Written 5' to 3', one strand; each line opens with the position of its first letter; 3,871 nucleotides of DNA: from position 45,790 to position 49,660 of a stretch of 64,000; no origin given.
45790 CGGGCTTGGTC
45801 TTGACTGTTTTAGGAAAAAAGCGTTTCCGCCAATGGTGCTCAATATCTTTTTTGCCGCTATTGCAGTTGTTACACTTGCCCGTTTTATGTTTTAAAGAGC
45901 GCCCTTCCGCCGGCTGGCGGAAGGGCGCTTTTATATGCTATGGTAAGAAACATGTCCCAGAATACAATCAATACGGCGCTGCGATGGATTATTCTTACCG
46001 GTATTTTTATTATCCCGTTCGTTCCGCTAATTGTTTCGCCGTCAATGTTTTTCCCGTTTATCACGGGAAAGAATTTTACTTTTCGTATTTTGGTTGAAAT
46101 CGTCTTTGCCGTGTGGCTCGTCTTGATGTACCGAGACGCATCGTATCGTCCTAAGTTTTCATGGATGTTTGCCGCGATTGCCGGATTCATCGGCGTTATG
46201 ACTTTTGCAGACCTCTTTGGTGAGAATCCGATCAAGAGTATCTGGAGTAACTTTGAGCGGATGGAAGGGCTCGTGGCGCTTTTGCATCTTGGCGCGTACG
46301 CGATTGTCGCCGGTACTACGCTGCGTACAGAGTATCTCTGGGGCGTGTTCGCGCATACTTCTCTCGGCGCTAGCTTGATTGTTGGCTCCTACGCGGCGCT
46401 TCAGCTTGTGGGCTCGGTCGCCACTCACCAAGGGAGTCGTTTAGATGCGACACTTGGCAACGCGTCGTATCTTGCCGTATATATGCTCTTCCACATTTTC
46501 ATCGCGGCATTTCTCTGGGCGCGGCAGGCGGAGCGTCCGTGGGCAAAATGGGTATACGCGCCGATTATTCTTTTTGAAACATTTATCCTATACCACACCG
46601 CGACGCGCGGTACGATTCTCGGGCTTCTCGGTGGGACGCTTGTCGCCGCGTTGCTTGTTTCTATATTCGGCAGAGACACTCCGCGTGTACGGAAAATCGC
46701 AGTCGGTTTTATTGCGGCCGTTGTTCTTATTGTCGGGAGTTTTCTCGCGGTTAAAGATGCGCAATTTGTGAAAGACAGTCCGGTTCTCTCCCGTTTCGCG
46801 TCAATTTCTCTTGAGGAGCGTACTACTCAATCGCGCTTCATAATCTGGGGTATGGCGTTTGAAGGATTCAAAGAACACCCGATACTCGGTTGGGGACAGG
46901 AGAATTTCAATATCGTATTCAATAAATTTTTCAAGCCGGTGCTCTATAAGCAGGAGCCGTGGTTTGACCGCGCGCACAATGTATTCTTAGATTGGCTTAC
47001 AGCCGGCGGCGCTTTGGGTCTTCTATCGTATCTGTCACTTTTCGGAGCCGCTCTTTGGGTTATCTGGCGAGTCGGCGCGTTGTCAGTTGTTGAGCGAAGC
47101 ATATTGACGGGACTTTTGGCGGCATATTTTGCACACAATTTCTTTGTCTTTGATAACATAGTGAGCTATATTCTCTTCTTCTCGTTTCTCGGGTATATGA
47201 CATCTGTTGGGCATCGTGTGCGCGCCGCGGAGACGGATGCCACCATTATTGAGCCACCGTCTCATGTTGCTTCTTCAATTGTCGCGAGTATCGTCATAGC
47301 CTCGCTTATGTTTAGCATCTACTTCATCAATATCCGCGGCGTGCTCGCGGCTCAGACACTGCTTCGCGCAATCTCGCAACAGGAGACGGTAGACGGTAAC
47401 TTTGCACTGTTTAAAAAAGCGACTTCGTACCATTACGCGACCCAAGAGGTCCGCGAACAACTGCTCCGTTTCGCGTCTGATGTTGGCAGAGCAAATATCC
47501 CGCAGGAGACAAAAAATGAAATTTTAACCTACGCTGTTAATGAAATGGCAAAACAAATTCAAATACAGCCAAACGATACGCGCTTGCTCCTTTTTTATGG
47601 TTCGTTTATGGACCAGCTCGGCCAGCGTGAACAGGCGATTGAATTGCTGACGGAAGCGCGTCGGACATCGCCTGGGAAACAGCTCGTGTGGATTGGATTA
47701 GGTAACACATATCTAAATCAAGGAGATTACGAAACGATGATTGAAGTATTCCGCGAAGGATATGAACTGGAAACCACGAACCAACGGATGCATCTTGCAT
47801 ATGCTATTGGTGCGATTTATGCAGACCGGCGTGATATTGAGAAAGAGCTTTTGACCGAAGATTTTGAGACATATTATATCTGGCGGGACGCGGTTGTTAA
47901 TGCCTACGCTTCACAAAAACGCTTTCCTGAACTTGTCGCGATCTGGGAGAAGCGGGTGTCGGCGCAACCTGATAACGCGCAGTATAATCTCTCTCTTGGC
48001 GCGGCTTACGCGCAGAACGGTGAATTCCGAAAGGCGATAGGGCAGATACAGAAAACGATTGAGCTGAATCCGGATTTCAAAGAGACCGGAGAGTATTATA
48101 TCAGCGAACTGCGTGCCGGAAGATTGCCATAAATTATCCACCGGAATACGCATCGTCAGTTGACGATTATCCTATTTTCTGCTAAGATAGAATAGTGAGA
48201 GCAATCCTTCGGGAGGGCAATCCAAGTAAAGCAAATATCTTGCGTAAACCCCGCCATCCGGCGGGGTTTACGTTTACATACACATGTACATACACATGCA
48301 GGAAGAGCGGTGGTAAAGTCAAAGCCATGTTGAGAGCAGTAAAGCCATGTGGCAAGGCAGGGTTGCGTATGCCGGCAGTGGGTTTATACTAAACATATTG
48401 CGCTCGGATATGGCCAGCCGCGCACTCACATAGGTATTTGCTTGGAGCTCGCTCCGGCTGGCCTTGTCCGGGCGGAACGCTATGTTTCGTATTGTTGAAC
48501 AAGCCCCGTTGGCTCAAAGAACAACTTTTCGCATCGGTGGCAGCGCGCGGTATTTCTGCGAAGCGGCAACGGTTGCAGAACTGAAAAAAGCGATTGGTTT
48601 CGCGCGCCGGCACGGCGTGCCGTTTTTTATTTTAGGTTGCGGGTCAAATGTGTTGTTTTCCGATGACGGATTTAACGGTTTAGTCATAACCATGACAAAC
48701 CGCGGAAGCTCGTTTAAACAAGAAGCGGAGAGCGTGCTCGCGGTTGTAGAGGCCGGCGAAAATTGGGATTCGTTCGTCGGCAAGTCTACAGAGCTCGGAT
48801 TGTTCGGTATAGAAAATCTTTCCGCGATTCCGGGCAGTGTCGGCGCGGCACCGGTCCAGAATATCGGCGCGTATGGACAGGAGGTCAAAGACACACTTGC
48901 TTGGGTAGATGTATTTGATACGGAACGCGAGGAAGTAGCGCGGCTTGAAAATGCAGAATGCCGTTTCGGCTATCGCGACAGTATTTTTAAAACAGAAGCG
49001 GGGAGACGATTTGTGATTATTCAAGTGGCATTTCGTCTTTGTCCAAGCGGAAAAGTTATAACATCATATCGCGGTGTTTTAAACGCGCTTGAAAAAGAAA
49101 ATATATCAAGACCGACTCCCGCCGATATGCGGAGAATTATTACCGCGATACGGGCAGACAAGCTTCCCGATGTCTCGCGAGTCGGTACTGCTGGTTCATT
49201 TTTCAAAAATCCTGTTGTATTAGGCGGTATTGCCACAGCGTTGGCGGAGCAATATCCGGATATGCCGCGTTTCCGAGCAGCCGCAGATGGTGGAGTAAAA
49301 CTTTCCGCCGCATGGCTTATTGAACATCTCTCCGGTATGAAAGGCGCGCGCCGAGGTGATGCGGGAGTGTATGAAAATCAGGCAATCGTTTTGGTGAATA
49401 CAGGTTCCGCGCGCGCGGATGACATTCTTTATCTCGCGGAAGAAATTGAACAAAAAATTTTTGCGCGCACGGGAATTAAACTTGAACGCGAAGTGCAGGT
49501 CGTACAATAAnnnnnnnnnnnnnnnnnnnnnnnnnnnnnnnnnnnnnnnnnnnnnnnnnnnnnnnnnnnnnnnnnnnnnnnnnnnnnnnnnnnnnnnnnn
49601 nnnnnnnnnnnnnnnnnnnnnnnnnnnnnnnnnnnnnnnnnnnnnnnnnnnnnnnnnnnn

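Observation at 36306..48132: Surface/host-interaction locus: PG-binding giant repeat protein, TPR proteins, the PLC-LTD giant, and a Wzy_C-TPR fusion (possible O-glycosylation of Ser/Thr-rich surface proteins)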

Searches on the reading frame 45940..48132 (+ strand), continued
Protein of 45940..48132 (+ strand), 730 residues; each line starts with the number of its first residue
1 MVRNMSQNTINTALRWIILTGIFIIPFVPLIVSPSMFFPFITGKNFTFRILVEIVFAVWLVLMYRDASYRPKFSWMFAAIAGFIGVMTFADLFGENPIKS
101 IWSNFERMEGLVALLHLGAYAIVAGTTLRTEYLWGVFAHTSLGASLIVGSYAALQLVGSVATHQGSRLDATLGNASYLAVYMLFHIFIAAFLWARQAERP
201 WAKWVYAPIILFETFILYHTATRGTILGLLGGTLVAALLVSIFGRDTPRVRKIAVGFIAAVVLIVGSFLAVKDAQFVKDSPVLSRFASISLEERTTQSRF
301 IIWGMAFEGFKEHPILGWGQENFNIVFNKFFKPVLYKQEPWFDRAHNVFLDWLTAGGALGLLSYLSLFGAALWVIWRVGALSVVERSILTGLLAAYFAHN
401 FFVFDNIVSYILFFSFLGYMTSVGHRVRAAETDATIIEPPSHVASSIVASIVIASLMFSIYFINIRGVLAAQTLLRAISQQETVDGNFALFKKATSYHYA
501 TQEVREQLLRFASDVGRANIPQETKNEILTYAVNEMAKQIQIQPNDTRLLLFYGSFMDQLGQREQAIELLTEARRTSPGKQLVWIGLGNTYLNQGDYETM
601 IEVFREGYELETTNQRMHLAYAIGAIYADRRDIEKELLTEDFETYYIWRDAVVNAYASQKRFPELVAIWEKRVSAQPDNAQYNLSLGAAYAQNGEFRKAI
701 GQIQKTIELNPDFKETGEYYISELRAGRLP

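Call 37: fold_search(model_id=the predicted structure, library=pdb)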
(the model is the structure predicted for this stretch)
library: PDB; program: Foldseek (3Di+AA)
matches with E <= 10: 1336; with E <= 0.001: 98
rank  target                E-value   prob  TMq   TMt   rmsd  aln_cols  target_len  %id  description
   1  9qhc_B                4.6e-06  1.00  0.25  0.57   5.8       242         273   23  Crystal structure of 8-repeat CTPR protein with eliminated coordination sites (released 2025-10-22)
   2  9qhc_A                6.5e-06  1.00  0.25  0.57   8.4       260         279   22  Crystal structure of 8-repeat CTPR protein with eliminated coordination sites (released 2025-10-22)
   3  8a3t_F                6.5e-06  1.00  0.23  0.32  24.5       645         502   12  S. cerevisiae APC/C-Cdh1 complex (released 2022-08-31)
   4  6eou                  6.7e-06  1.00  0.26  0.50   8.3       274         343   18  O-GlcNAc transferase TPR domain with the intellectual disability associated mutation L254F (released 2018-05-09)
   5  8chy                  7.0e-06  1.00  0.23  0.54   6.0       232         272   23  Crystal structure of an 8-repeat consensus TPR superhelix with Zinc. (released 2024-02-21)
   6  9qhb                  7.5e-06  1.00  0.25  0.59   5.3       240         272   22  Crystal structure of 16-repeat CTPR protein with eliminated coordination sites (released 2025-10-22)
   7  1w3b_A                9.5e-06  1.00  0.23  0.38  12.6       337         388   16  The superhelical TPR domain of O-linked GlcNAc transferase reveals structural similarities to importin alpha. (released 2004-09-09)
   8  6bq1_B                1.4e-05  1.00  0.27  0.27  23.4       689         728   11  Human PI4KIIIa lipid kinase complex (released 2017-12-13)
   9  1w3b_B                1.9e-05  1.00  0.26  0.47   9.7       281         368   16  The superhelical TPR domain of O-linked GlcNAc transferase reveals structural similarities to importin alpha. (released 2004-09-09)
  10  5g04_Y                2.0e-05  1.00  0.24  0.33  25.1       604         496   14  Structure of the human APC-Cdc20-Hsl1 complex (released 2016-05-25)
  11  6q6g_Y                2.7e-05  1.00  0.25  0.34  26.8       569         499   13  Cryo-EM structure of the APC/C-Cdc20-Cdk2-cyclinA2-Cks2 complex, the D1 box class (released 2019-09-11)
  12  7y4i_A                3.4e-05  1.00  0.18  0.17  11.2       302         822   17  Crystal structure of SPINDLY in complex with GDP (released 2022-12-07)
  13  4ui9_Y                3.6e-05  1.00  0.22  0.31  25.6       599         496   14  Atomic structure of the human Anaphase-Promoting Complex (released 2015-06-17)
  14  5l9u_F                4.5e-05  1.00  0.23  0.32  24.2       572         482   11  Model of human Anaphase-promoting complex/Cyclosome (APC/C-CDH1) with a cross linked Ubiquitin variant-substrate-UBE2C (released 2016-09-14)
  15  7y4i_B                5.4e-05  1.00  0.18  0.16  14.1       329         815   15  Crystal structure of SPINDLY in complex with GDP (released 2022-12-07)
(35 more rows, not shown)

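Call 56: find_related_loci(query=A1, collection=genome_contigs, flank=10000)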
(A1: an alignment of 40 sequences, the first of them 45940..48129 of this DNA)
Query A1 (730 aa) in genome_contigs; peptide patterns used: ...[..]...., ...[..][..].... (x = any residue, [..] = any of these).
599 stretches matched a pattern (row limit reached: there are more); 593 encode a relative of the query (tblastn E <= 1e-3); the best 80 are kept; 80 distinct loci.
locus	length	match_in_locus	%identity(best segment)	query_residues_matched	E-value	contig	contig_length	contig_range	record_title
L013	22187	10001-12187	53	9-730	0e+0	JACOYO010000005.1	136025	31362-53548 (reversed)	MAG: Parcubacteria group bacterium isolate NC_groundwater_181_Ag_S-0.1um_44_14 S4_GD2017_2_S1_scaffold_147, whole genome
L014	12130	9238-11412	49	14-730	0e+0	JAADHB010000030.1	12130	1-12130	MAG: bacterium isolate M_MetaBat.155 contig-127_9147, whole genome shotgun sequence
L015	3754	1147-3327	47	9-727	0e+0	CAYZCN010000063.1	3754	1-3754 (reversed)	MAG TPA_asm: uncultured Candidatus Saccharibacteria bacterium isolate binchicken_co46_16 genome assembly, contig: NODE_5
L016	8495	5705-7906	46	14-730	0e+0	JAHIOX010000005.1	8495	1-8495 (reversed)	MAG: Patescibacteria group bacterium isolate KR13_S3.mb.30 KR13_S3.mb.30_k141_106742, whole genome shotgun sequence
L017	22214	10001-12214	46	10-730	0e+0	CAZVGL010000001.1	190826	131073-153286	MAG TPA_asm: uncultured Candidatus Saccharibacteria bacterium isolate binchicken_co28_93 genome assembly, contig: NODE_2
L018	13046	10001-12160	47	10-730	0e+0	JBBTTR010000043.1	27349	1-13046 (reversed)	MAG: Patescibacteria group bacterium isolate H52-bin007_1 H52_bin007_1_000000000043, whole genome shotgun sequence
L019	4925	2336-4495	48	14-730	0e+0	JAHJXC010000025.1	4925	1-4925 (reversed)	MAG: Patescibacteria group bacterium isolate UML_A.mb.14 UML_A.mb.14_k141_38255, whole genome shotgun sequence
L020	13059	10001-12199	44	14-730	0e+0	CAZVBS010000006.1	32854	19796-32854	MAG TPA_asm: uncultured Candidatus Saccharibacteria bacterium isolate SRP128015_co3_51 genome assembly, contig: NODE_109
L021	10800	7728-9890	47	14-730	0e+0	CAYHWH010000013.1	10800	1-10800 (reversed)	MAG TPA_asm: uncultured Candidatus Saccharibacteria bacterium isolate ERP119705_co16_95 genome assembly, contig: NODE_49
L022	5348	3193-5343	45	9-714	0e+0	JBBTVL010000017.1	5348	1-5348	MAG: Patescibacteria group bacterium isolate H51-bin144_1 H51_bin144_1_000000000017, whole genome shotgun sequence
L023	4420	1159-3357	45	10-730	0e+0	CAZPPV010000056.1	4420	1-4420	MAG TPA_asm: uncultured Candidatus Saccharibacteria bacterium isolate SRP128015_co4_2 genome assembly, contig: NODE_5300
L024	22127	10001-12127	47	6-728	0e+0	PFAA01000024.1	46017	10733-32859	MAG: Candidatus Campbellbacteria bacterium CG10_big_fil_rev_8_21_14_0_10_35_52 CG10_8_21_14_0.10_scaffold_2633_c, whole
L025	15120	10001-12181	46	2-730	0e+0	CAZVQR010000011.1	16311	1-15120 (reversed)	MAG TPA_asm: uncultured Candidatus Saccharibacteria bacterium isolate SRP178908_co1_346 genome assembly, contig: NODE_23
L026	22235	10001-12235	44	9-730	0e+0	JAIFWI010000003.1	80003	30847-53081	MAG: Candidatus Parcubacteria bacterium isolate viral-cat_42_20 PAFVLPS_2018_scaffold_1585, whole genome shotgun sequenc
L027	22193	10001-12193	45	10-730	0e+0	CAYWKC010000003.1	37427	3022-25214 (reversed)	MAG TPA_asm: uncultured Candidatus Saccharibacteria bacterium isolate SRP178699_co1_634 genome assembly, contig: NODE_10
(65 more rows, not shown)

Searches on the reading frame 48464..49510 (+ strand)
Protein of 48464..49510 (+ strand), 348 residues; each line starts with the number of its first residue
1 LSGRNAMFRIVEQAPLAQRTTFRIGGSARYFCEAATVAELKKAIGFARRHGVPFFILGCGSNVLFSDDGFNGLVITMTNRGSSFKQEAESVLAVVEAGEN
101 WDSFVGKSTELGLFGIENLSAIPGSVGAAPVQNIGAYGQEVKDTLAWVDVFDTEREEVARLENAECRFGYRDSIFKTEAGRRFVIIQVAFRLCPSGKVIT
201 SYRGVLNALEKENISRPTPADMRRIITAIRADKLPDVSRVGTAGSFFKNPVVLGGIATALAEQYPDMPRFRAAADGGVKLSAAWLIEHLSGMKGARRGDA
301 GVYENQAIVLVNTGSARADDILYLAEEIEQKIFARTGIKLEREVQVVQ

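Call 10: search_protein_families(library=pfam, proteins=[window:48464-49510:+], max_evalue=0.001)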
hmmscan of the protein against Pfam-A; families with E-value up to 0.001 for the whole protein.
window:48464-49510:+ (348 aa): 2 families
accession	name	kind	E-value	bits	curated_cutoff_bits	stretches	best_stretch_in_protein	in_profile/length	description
PF02873.21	MurB_C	-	4e-24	85.1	27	1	224-347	4-99/99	UDP-N-acetylenolpyruvoylglucosamine reductase, C-terminal domain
PF01565.28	FAD_binding_4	-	6.2e-22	78.2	26.4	1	30-158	3-135/139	FAD binding domain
